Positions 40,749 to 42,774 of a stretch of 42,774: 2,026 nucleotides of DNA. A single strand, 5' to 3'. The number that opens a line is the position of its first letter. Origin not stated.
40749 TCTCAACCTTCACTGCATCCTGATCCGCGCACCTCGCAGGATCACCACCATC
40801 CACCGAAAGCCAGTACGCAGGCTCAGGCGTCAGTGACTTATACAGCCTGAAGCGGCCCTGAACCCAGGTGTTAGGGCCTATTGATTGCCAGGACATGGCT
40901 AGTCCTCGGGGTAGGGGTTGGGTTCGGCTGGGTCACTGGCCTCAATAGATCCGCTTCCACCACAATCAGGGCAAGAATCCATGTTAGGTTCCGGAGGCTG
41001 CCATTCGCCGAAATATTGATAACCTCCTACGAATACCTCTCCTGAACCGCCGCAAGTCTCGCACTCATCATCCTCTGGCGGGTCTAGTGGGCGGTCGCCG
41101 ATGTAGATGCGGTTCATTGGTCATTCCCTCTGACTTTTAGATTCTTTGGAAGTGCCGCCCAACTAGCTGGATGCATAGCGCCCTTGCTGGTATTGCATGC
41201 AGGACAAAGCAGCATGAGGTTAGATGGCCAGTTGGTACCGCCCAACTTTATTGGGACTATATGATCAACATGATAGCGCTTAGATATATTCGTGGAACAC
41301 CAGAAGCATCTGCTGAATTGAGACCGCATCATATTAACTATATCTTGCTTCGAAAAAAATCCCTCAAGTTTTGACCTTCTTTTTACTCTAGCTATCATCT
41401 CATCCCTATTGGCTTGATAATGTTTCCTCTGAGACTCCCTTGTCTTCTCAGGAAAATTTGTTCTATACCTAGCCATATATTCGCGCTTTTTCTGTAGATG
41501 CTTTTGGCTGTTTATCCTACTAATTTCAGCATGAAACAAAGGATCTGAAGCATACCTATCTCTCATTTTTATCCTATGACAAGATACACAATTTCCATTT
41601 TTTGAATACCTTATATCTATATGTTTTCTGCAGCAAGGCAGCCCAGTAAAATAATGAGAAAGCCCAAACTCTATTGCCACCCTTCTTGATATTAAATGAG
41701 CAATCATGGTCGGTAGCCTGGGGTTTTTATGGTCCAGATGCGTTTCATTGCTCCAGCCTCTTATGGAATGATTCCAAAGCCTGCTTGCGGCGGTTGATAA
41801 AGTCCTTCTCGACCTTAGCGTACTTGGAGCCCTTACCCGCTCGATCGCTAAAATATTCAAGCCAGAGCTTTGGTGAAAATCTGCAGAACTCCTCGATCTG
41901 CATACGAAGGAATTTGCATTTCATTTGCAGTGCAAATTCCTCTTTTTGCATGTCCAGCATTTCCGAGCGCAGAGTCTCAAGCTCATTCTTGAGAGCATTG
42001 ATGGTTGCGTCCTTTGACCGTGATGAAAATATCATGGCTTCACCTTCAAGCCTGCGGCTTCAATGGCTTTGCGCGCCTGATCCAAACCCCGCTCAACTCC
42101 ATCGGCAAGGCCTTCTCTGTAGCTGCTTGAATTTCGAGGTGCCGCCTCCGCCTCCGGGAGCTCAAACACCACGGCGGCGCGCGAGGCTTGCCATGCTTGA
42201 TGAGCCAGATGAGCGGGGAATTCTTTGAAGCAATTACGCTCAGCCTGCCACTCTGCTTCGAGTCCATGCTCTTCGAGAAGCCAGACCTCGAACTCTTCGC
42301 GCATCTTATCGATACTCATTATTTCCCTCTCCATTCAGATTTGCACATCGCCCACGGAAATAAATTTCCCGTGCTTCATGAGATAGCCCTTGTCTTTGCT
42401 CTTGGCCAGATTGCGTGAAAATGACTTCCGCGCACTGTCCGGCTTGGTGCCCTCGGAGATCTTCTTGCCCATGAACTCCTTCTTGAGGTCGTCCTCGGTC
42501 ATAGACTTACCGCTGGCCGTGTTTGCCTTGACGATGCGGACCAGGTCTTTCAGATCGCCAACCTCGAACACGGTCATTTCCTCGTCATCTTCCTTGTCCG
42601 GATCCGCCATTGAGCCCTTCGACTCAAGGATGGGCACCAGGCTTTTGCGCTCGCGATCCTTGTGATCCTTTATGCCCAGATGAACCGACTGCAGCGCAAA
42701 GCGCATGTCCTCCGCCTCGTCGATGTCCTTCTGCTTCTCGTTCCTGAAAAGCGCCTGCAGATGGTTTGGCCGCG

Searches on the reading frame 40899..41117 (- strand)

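Call 15: search_protein_families(library=pfam, proteins=[window:40899-41117:-], max_evalue=0.01)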
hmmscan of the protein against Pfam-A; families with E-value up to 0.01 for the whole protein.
window:40899-41117:- (72 aa): 2 families
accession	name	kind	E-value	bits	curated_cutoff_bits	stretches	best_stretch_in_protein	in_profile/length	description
PF00684.25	DnaJ_CXXCXGXG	-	0.00022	21.8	32.7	1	17-59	16-54/65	DnaJ central domain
PF09723.15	Zn_ribbon_8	-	0.0038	17.7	34.4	0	36-54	15-34/41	Zinc ribbon domain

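Call 16: search_protein_families(library=phrogs, proteins=[window:40899-41117:-], max_evalue=0.01)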
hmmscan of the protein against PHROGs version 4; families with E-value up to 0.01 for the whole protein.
window:40899-41117:- (72 aa): 5 families
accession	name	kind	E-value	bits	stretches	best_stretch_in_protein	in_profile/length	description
phrog_30653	-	unknown function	4.7e-08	34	1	18-58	67-107/258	-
phrog_20807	-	unknown function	0.00034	21.3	1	14-61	100-139/222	-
phrog_9961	-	unknown function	0.00047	21.8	0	15-28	25-38/99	-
phrog_6060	-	transcription regulation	0.001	19.9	0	48-62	15-29/61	anti-termination protein Q-like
phrog_15035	-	unknown function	0.0091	17.1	0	17-40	29-52/64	-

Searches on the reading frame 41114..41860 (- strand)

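Call 7: search_protein_families(library=pfam, proteins=[window:41114-41860:-], max_evalue=0.01)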
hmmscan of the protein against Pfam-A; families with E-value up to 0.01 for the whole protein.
window:41114-41860:- (248 aa): 4 families
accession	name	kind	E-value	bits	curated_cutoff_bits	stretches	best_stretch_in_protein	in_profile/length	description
PF01844.29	HNH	-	7e-11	42.5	21.4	1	188-228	4-46/47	HNH endonuclease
PF14279.12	HNH_5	-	2e-09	37.7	27.5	1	185-232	1-49/56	HNH endonuclease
PF02945.21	Endonuclease_7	-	8.2e-05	22.9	23.6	1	170-229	11-66/82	Recombination endonuclease VII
PF13395.12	HNH_4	-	0.0027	18.1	22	1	193-231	15-53/54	HNH endonuclease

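Call 8: search_protein_families(library=phrogs, proteins=[window:41114-41860:-], max_evalue=0.01)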
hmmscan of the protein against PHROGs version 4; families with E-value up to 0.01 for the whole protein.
window:41114-41860:- (248 aa): 32 families (the best 25 are shown)
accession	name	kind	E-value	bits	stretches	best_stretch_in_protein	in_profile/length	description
phrog_1035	-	DNA, RNA and nucleotide metabolism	2.9e-24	87.4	1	47-234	40-218/271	endonuclease VII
phrog_7785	-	DNA, RNA and nucleotide metabolism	3.3e-13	50.9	1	129-232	17-117/147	HNH endonuclease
phrog_6050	-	DNA, RNA and nucleotide metabolism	1.7e-12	47.8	1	112-230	236-361/402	HNH endonuclease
phrog_2118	-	DNA, RNA and nucleotide metabolism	4.2e-12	47.2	1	169-234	163-229/301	HNH endonuclease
phrog_589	-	DNA, RNA and nucleotide metabolism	5.9e-11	43.4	1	148-241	56-153/179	HNH endonuclease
phrog_5718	-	DNA, RNA and nucleotide metabolism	8.9e-10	39.1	1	145-242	96-189/394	HNH endonuclease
phrog_2214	-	DNA, RNA and nucleotide metabolism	9.4e-10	39.2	1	150-237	163-247/429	HNH endonuclease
phrog_1081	-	unknown function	9.8e-10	39.4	1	56-104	3-51/67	-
phrog_8660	-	DNA, RNA and nucleotide metabolism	2.6e-09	38.5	1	105-236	45-186/196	HNH endonuclease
phrog_2914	-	DNA, RNA and nucleotide metabolism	5.6e-09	37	1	76-230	5-141/190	endonuclease VII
phrog_14314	-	DNA, RNA and nucleotide metabolism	5.3e-08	34.5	1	184-231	18-66/252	HNH endonuclease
phrog_338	-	DNA, RNA and nucleotide metabolism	3.7e-07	30.8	1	119-233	161-266/340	HNH endonuclease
phrog_1271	-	DNA, RNA and nucleotide metabolism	4.1e-07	30.7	1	125-228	247-317/361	HNH endonuclease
phrog_740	-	DNA, RNA and nucleotide metabolism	1.2e-06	28.8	1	139-224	13-82/332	HNH endonuclease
phrog_23777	-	unknown function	1.8e-06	29.2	1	64-114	6-48/75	-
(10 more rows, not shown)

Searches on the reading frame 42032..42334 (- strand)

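Call 7: search_protein_families(library=pfam, proteins=[window:42032-42334:-], max_evalue=0.01)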
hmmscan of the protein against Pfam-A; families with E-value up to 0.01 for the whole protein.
window:42032-42334:- (100 aa): 0 families

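Call 8: search_protein_families(library=phrogs, proteins=[window:42032-42334:-], max_evalue=0.01)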
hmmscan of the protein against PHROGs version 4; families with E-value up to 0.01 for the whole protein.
window:42032-42334:- (100 aa): 2 families
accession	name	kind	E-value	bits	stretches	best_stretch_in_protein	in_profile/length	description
phrog_343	-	unknown function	6.2e-21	75.6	1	6-99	34-124/135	-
phrog_16785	-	unknown function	0.00063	20.5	1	43-99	116-174/175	-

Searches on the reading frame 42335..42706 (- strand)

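Call 7: search_protein_families(library=pfam, proteins=[window:42335-42706:-], max_evalue=0.01)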
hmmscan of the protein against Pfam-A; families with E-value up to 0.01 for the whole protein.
window:42335-42706:- (123 aa): 1 family
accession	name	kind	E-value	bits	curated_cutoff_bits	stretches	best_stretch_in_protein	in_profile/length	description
PF18918.5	DUF5669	-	0.0047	16.8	25.9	0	90-114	38-62/76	Family of unknown function (DUF5669)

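Call 8: search_protein_families(library=phrogs, proteins=[window:42335-42706:-], max_evalue=0.01)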
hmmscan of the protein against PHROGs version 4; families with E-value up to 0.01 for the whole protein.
window:42335-42706:- (123 aa): 0 families

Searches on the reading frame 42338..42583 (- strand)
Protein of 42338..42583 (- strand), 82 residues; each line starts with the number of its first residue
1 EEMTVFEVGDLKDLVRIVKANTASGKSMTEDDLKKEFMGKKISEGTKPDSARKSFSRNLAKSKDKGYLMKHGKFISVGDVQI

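Call 93: search_solved_structures(query=A5, max_evalue=10)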
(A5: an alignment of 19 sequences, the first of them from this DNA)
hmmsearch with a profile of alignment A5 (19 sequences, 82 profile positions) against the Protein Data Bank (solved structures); distinct sequences matched with E-value up to 10: 2.
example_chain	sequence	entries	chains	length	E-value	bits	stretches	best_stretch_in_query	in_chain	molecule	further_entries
3j47_V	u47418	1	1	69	0.35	14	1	12-50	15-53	26S proteasome regulatory subunit RPN11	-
4jja_A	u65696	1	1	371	1.2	12.2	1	36-64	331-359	hypothetical protein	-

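Call 94: search_protein_families(library=pfam, alignment_id=A5, max_evalue=1)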
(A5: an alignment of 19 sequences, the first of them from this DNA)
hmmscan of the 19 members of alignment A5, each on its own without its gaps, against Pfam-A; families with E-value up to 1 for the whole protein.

A. member 1, seq(82 aa): 0 families

B. families by the number of members that match (of 19 scanned): 13 families
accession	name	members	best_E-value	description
PF21553.2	Formyl_trans_C_2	1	0.0077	Methionyl-tRNA formyltransferase, C-terminal domain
PF24538.1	DUF7599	1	0.0086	Domain of unknown function (DUF7599)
PF13623.11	SurA_N_2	1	0.04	SurA-like N-terminal domain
PF20250.3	FapA_N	1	0.045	Flagellar Assembly Protein A N-terminal region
PF17588.7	DUF5486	1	0.047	Family of unknown function (DUF5486)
PF03221.22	HTH_Tnp_Tc5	1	0.073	Tc5 transposase DNA-binding domain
PF22863.1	TraI_middle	1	0.081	TraI-like middle domain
PF15590.11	Imm27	1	0.082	Immunity protein 27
PF08745.17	PIN_5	1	0.086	PINc domain ribonuclease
PF09687.15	PRESAN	1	0.11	Plasmodium RESA N-terminal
PF12373.13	Msg2_C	1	0.13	Major surface glycoprotein 2 C terminal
PF22680.2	Glyco_hydro_123_N_2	1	0.13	Glycoside hydrolase 123 N-terminal domain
PF02899.23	Phage_int_SAM_1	1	0.16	Phage integrase, N-terminal SAM-like domain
